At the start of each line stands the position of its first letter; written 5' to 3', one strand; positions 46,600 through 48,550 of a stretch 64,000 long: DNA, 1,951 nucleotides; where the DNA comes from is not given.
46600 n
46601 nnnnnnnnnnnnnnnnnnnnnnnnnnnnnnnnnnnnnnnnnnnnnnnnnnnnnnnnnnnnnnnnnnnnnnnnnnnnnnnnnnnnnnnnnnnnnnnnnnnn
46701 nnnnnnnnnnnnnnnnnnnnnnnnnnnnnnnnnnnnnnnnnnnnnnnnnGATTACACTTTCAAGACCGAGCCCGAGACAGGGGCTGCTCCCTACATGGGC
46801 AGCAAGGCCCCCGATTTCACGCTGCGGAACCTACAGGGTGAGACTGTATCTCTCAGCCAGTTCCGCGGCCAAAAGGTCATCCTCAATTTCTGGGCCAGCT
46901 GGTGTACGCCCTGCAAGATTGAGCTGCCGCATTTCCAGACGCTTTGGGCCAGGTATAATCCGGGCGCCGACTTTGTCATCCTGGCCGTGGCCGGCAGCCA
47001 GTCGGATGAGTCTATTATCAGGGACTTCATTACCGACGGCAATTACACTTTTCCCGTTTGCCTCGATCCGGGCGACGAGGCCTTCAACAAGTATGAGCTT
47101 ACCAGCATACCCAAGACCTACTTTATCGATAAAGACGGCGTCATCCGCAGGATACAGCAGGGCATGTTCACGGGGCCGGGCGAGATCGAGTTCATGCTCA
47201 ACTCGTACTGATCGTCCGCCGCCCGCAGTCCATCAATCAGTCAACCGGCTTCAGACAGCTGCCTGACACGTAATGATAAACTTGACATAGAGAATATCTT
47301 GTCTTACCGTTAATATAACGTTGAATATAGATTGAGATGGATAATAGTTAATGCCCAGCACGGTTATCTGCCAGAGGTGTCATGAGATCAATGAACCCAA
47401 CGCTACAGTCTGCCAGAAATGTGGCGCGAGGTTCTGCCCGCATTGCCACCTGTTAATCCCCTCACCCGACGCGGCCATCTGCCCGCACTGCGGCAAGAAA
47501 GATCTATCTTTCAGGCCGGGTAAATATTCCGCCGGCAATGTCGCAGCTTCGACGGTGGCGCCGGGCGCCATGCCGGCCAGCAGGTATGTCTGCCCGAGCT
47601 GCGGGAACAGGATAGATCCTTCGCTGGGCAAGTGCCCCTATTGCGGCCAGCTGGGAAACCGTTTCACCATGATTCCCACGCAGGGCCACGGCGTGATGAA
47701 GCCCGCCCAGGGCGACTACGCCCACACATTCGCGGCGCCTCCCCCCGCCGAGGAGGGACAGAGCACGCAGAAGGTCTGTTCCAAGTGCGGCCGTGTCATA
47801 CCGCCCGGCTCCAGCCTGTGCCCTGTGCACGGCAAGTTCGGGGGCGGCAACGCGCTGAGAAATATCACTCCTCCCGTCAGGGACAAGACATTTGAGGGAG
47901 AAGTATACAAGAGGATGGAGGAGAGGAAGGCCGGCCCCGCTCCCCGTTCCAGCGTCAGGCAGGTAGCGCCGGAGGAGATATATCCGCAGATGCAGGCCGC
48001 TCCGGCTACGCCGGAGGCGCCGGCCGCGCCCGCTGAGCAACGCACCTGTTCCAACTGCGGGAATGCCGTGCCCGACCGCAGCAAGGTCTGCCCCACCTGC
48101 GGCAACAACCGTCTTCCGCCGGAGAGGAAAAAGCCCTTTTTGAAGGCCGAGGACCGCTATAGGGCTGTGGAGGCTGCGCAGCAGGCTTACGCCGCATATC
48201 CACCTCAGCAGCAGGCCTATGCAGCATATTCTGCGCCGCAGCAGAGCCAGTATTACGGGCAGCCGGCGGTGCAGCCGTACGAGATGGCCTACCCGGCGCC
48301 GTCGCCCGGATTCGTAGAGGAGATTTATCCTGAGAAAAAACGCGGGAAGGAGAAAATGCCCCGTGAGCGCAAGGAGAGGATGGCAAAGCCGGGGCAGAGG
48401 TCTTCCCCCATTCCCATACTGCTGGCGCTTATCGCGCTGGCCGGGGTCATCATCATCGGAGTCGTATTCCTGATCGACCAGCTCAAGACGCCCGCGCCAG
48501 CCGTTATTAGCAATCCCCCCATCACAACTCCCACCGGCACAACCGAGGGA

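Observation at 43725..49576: Three tandem paralogs with a zinc ribbon(s) - TM - 2x FN3-like - TlpA-thioredoxin architecture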

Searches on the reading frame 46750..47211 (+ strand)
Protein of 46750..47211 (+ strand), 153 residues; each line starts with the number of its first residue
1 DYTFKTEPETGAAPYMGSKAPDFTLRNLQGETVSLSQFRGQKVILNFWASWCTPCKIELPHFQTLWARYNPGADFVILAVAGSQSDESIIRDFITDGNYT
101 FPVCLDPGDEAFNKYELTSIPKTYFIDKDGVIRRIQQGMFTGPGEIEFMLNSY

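Call 31: search_solved_structures(query=window:46750-47211:+, max_evalue=0.001, show_alignments=2)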
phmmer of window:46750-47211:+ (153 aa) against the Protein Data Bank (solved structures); distinct sequences matched with E-value up to 0.001: 116 (the best 60 are shown).
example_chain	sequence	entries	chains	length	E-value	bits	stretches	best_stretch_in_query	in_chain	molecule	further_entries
2yp6_A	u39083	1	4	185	2.4e-25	92.3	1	16-142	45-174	THIOREDOXIN FAMILY PROTEIN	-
4hqz_A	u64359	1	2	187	2.5e-25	92.3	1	16-142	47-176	Thioredoxin family protein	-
3kcm_A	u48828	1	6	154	2.9e-25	92.1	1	19-139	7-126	Thioredoxin family protein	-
3erw_A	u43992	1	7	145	8.6e-24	87.3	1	22-142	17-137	Sporulation thiol-disulfide oxidoreductase A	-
4nmu_A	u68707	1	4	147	4e-23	85.1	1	16-132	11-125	Thiol-disulfide oxidoreductase ResA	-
1st9_A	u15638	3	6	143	6.3e-21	78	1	17-141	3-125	Thiol-disulfide oxidoreductase resA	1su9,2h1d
2ls5_A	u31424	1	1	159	7e-21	77.8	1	15-135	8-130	Uncharacterized protein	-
2f9s_A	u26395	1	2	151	7.5e-21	77.7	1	17-141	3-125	Thiol-disulfide oxidoreductase resA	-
2h1b_A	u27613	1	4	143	1.7e-20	76.6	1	17-141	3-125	Thiol-disulfide oxidoreductase resA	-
3c71_A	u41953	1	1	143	1.2e-19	73.8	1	17-141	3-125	Thiol-disulfide oxidoreductase resA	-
2h19_A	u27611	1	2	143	1.2e-19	73.8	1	17-141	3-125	Thiol-disulfide oxidoreductase resA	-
2h1a_A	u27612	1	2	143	1.2e-19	73.8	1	17-141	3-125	Thiol-disulfide oxidoreductase resA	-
3c73_A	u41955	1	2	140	8.5e-19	71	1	18-141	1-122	Thiol-disulfide oxidoreductase resA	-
2h1g_A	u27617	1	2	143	2.2e-18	69.7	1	17-141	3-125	Thiol-disulfide oxidoreductase resA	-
3hdc_A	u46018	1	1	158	2.4e-18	69.6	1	16-138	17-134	Thioredoxin family protein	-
1jfu_A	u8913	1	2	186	2.1e-11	47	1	18-100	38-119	THIOL:DISULFIDE INTERCHANGE PROTEIN TLPA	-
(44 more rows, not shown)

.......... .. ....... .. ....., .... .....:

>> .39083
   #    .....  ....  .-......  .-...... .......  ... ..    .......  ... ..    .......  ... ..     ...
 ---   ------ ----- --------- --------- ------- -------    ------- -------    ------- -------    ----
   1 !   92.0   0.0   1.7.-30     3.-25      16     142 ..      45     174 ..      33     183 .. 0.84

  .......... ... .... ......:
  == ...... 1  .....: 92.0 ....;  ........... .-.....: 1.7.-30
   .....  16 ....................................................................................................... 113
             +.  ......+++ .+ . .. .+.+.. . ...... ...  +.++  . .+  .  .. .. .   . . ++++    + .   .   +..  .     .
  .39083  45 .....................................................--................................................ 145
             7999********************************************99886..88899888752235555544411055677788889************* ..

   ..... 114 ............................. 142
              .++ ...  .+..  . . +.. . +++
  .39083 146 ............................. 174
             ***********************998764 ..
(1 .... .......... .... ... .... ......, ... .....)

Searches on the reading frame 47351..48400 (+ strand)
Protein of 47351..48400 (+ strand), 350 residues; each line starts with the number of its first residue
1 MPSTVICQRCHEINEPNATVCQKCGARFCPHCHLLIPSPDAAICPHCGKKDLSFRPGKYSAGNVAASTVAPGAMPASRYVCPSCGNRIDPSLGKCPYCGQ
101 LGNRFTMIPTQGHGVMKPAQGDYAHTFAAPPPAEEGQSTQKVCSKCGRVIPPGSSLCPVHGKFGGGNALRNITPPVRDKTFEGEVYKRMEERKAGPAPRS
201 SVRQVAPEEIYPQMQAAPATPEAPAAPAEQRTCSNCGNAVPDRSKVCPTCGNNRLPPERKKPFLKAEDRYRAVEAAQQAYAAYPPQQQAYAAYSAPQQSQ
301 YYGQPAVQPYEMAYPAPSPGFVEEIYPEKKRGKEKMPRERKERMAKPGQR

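Call 41: predict_structure(alignment_id=A3)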
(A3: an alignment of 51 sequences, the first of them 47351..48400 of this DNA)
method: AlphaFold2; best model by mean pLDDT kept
length: 350 residues; sequences in the alignment: 51
mean_pLDDT: 59.7   pTM: 0.24
mean pLDDT of the five models: 59.7, 58.3, 57.8, 57.8, 57.0
residues with pLDDT >= 90: 19; 70-90: 106; 50-70: 70; < 50: 155
segments of 3 or more residues with pLDDT < 50: 62-77, 104-137, 165-178, 195-206, 211-227, 282-305, 318-337, 339-341, 343-350
pLDDT, mean of each block of 10 residues (from residue 1): 81 88 89 86 90 76 41 48 71 68 46 39 34 47 79 79 54 48 69 53 46 40 47 85 85 75 66 65 37 35 41 47 41 45 45
secondary structure, 60 per line:
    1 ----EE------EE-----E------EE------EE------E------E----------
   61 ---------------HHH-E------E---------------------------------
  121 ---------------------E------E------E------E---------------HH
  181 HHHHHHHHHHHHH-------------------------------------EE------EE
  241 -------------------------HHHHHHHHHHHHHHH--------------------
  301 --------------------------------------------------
elements in order: H179-193 H266-280

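Call 45: fold_search(model_id=the predicted structure, library=pdb)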
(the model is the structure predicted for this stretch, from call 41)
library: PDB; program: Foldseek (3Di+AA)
matches with E <= 10: 73; with E <= 0.001: 0
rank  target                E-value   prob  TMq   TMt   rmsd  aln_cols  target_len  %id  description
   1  9qf4_Bg               1.1e+00  0.77  0.08  0.54   4.1        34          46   38  Structure of P. furiosus 70S ribosome grown at 95 degC (released 2025-11-05)
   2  9lvj_C                1.4e+00  0.11  0.08  0.05  13.7       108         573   17  Cryo-EM structure of Sestrin2 bound human GATOR2 complex (released 2025-08-13)
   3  4v4n_Ag               1.6e+00  0.30  0.08  0.44   3.9        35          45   37  Structure of the Methanococcus jannaschii ribosome-SecYEBeta channel complex (released 2014-07-09)
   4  9d9z_B                1.6e+00  0.18  0.09  0.01   8.4        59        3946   29  Structure of human UBR4-KCMF1-CaM E3 ligase complex (Silencing Factor of the Integrated stress response, SiFI) (released 2025-06-11)
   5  6skf_Bj               1.7e+00  0.69  0.08  0.53   3.2        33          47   33  Cryo-EM Structure of T. kodakarensis 70S ribosome (released 2020-07-29)
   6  9nwe_B                1.7e+00  0.18  0.09  0.02   8.4        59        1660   29  E3 ligase UBR4-KCMF1-calmodulin complex (released 2025-06-18)
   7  9e6q_Ag               2.2e+00  0.44  0.07  0.44   2.3        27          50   33  Cryo-EM structure of the Pyrobaculum calidifontis 50S ribosomal subunit in complex with Dri (released 2024-11-20)
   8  9lvj_D                2.2e+00  0.08  0.07  0.09  10.8       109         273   16  Cryo-EM structure of Sestrin2 bound human GATOR2 complex (released 2025-08-13)
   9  9znf_Ab               2.7e+00  0.44  0.06  0.50   0.9        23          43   43  Cryo-EM structure of the Methanosarcina acetivorans 70S ribosome in complex with SriA and SriB (released 2026-01-28)
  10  9d9z_A                2.7e+00  0.14  0.09  0.01   8.6        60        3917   28  Structure of human UBR4-KCMF1-CaM E3 ligase complex (Silencing Factor of the Integrated stress response, SiFI) (released 2025-06-11)
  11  2ct7_MODEL_1_A        2.9e+00  0.11  0.09  0.28   4.3        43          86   23  Solution Structure of the IBR domain of the RING finger protein 31 protein (released 2005-11-23)
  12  8bbg_A                2.9e+00  0.08  0.09  0.03  15.1        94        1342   18  Structure of the IFT-A complex; anterograde IFT-A train model (released 2022-12-21)
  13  2ayj_MODEL_1_A        3.0e+00  0.47  0.07  0.41   1.2        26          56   31  Solution structure of 50S ribosomal protein L40e from Sulfolobus solfataricus (released 2006-08-22)
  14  8fru_m                3.2e+00  0.54  0.07  0.47   0.5        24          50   33  60S subunit of the Giardia lamblia 80S ribosome (released 2024-01-31)
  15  8bsi_Ls               3.2e+00  0.47  0.07  0.52   1.0        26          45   35  Giardia ribosome chimeric hybrid-like GDP+Pi bound state (B1) (released 2023-03-15)
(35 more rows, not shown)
